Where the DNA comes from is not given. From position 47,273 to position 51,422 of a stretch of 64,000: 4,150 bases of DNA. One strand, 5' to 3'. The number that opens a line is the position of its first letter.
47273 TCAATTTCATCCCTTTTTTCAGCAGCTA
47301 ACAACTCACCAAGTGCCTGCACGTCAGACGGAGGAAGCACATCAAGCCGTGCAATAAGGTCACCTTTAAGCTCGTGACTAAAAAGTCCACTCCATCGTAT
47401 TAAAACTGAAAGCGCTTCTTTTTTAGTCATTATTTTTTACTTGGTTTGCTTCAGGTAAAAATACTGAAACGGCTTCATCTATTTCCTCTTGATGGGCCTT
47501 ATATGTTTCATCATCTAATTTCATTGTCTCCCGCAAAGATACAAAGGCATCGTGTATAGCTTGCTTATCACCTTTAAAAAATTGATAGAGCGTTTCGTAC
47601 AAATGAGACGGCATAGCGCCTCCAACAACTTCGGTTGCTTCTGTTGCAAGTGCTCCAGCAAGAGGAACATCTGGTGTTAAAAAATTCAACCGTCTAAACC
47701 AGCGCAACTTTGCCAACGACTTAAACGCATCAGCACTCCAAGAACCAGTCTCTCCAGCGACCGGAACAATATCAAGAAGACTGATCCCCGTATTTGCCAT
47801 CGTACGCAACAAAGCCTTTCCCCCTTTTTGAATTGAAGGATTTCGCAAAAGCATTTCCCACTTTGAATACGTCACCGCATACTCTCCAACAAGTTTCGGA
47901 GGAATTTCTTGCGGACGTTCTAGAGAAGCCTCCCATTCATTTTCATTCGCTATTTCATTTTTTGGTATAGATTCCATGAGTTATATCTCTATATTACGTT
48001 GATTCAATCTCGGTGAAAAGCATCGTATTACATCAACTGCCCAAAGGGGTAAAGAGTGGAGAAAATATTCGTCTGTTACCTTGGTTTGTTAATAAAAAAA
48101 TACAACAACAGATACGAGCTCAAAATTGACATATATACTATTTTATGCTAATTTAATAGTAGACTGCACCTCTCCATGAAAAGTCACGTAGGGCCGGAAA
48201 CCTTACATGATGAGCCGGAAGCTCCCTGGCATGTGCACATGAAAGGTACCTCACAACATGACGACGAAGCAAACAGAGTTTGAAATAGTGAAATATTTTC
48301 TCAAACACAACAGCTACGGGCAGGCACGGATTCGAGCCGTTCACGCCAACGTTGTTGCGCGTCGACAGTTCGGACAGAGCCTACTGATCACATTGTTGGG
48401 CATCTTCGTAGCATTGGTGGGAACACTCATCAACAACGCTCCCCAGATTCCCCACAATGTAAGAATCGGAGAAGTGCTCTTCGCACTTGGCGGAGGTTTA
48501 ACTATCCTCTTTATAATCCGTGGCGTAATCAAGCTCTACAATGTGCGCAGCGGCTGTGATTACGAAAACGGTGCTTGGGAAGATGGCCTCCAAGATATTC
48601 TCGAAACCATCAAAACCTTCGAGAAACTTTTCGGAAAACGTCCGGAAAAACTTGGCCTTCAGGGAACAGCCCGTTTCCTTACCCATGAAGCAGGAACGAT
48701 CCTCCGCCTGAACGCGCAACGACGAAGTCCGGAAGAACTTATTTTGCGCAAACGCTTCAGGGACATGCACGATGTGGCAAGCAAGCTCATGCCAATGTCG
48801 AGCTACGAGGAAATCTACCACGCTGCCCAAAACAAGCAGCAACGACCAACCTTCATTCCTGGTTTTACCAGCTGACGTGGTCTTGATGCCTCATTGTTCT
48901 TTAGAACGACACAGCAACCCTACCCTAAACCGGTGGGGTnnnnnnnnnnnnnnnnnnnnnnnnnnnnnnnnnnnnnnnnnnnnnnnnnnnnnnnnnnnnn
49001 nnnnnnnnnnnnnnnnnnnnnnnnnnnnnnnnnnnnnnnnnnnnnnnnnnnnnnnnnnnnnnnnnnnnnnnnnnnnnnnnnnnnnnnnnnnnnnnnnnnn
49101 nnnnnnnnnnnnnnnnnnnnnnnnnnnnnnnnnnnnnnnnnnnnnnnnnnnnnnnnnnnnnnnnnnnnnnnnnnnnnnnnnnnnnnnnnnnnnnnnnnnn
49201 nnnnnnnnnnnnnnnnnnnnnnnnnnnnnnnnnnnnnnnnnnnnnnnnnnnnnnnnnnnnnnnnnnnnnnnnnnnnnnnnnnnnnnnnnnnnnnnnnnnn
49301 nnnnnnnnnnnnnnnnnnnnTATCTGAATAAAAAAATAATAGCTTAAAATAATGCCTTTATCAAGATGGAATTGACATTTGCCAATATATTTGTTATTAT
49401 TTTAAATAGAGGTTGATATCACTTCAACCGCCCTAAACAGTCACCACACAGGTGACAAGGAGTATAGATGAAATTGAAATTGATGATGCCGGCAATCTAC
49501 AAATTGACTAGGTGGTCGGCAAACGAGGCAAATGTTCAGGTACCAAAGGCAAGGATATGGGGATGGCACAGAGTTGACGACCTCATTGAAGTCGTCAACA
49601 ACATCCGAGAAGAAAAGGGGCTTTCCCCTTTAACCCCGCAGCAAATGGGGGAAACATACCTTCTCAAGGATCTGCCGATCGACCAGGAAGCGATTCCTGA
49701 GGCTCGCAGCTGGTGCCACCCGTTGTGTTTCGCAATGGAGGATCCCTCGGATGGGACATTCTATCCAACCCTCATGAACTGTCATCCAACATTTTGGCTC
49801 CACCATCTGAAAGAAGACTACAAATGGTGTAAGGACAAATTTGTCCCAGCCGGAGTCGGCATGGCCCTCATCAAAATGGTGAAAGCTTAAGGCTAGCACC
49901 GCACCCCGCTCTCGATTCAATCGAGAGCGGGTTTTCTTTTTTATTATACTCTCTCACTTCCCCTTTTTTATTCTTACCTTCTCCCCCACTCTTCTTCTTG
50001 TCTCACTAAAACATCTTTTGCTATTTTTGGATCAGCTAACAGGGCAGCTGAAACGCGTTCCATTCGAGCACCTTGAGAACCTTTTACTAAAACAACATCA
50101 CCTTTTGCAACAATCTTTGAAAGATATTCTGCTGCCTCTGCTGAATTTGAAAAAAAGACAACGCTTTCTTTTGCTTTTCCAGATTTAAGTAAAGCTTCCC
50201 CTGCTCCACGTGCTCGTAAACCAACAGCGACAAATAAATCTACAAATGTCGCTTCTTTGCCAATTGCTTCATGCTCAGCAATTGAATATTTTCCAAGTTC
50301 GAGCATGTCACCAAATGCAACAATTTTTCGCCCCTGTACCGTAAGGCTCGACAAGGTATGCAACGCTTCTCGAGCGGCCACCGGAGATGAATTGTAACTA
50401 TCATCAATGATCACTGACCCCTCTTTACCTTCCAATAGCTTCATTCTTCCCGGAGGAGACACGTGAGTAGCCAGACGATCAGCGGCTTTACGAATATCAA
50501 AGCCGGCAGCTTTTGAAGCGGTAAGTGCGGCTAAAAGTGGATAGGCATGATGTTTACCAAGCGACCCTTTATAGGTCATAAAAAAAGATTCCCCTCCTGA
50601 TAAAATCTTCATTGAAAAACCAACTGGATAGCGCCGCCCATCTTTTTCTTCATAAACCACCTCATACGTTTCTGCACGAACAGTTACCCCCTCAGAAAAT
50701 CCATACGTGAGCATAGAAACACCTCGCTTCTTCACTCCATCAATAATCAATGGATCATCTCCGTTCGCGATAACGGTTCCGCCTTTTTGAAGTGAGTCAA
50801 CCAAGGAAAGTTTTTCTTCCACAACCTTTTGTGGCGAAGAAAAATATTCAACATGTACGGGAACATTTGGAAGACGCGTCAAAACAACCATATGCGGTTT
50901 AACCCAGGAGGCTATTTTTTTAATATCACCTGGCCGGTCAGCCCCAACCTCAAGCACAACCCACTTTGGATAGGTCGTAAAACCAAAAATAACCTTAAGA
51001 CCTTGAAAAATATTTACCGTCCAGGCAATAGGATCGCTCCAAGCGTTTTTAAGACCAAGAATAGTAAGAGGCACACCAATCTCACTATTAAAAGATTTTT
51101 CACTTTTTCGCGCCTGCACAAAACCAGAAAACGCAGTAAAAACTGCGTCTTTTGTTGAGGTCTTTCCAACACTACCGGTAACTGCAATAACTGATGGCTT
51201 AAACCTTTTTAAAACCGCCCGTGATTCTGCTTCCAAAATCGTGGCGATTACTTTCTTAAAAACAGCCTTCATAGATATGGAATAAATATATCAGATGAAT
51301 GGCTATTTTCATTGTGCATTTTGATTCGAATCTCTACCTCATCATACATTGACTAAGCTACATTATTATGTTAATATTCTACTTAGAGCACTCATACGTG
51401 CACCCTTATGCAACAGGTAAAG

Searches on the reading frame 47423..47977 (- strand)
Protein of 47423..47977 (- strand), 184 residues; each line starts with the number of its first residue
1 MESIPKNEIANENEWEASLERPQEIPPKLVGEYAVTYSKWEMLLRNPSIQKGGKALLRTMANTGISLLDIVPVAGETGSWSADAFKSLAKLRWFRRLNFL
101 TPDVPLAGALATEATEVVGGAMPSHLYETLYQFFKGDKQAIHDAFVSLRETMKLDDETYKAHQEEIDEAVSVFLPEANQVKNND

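Call 12: search_protein_families(library=pfam, proteins=[window:47423-47977:-], max_evalue=1)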
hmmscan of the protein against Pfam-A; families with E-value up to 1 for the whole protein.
window:47423-47977:- (184 aa): 0 families

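Call 13: search_protein_families(library=ncbifam, proteins=[window:47423-47977:-], max_evalue=1)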
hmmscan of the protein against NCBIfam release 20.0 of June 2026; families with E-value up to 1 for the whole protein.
window:47423-47977:- (184 aa): 0 families

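Call 63: search_protein_families(library=phrogs, proteins=[L046:1963-2142:-, L046:2244-2450:+, L047:3739-3921:-, L047:4019-4207:+, L048:3605-3784:-, L048:3886-4080:+], max_evalue=1)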
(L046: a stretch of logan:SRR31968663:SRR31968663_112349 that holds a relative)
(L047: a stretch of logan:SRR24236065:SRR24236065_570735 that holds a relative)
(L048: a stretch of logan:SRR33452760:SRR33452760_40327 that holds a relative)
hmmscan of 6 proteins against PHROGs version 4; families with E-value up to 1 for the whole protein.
L046:1963-2142:- (60 aa): 0 families

L046:2244-2450:+ (69 aa): 0 families

L047:3739-3921:- (61 aa): 0 families

L047:4019-4207:+ (63 aa): 1 family
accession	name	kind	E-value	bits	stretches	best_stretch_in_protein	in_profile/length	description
phrog_2045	-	unknown function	0.047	14.1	1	6-43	205-242/299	-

L048:3605-3784:- (60 aa): 0 families

L048:3886-4080:+ (65 aa): 0 families

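Call 64: search_protein_families(library=padloc, proteins=[L046:1963-2142:-, L046:2244-2450:+, L047:3739-3921:-, L047:4019-4207:+, L048:3605-3784:-, L048:3886-4080:+, window:47423-47974:-], max_evalue=1)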
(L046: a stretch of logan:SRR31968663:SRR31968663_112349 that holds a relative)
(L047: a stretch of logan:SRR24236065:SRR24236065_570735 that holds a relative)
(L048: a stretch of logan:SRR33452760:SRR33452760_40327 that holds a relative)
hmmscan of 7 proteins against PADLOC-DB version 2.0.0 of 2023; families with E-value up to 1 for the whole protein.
L046:1963-2142:- (60 aa): 0 families

L046:2244-2450:+ (69 aa): 0 families

L047:3739-3921:- (61 aa): 0 families

L047:4019-4207:+ (63 aa): 0 families

L048:3605-3784:- (60 aa): 0 families

L048:3886-4080:+ (65 aa): 0 families

window:47423-47974:- (183 aa): 0 families

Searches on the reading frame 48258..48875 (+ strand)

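Call 12: search_protein_families(library=pfam, proteins=[window:48258-48875:+], max_evalue=1)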
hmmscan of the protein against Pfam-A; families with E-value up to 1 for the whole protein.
window:48258-48875:+ (205 aa): 1 family
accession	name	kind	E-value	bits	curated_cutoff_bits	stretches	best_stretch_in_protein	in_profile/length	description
PF03706.18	LPG_synthase_TM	-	0.029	14.3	33.4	1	24-88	105-160/302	Lysylphosphatidylglycerol synthase TM region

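Call 13: search_protein_families(library=ncbifam, proteins=[window:48258-48875:+], max_evalue=1)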
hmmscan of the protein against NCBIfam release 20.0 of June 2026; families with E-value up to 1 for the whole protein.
window:48258-48875:+ (205 aa): 1 family
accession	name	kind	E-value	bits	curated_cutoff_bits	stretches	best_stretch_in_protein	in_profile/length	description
NF045591.1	Cterm_S41_CtpZ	exception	0.016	13.9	525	1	121-179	148-208/403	carboxyl-terminal processing protease CtpZ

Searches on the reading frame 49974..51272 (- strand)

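Call 36: search_protein_families(library=pfam, proteins=[window:49974-51272:-], max_evalue=0.001)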
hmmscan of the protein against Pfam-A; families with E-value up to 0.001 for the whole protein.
window:49974-51272:- (432 aa): 2 families
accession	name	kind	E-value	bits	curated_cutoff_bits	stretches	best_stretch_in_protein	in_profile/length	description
PF08245.18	Mur_ligase_M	-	8.8e-22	78.5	24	1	31-252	1-199/200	Mur ligase middle domain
PF02875.26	Mur_ligase_C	-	9.5e-21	75.4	28.4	1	275-399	1-126/127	Mur ligase, glutamate ligase domain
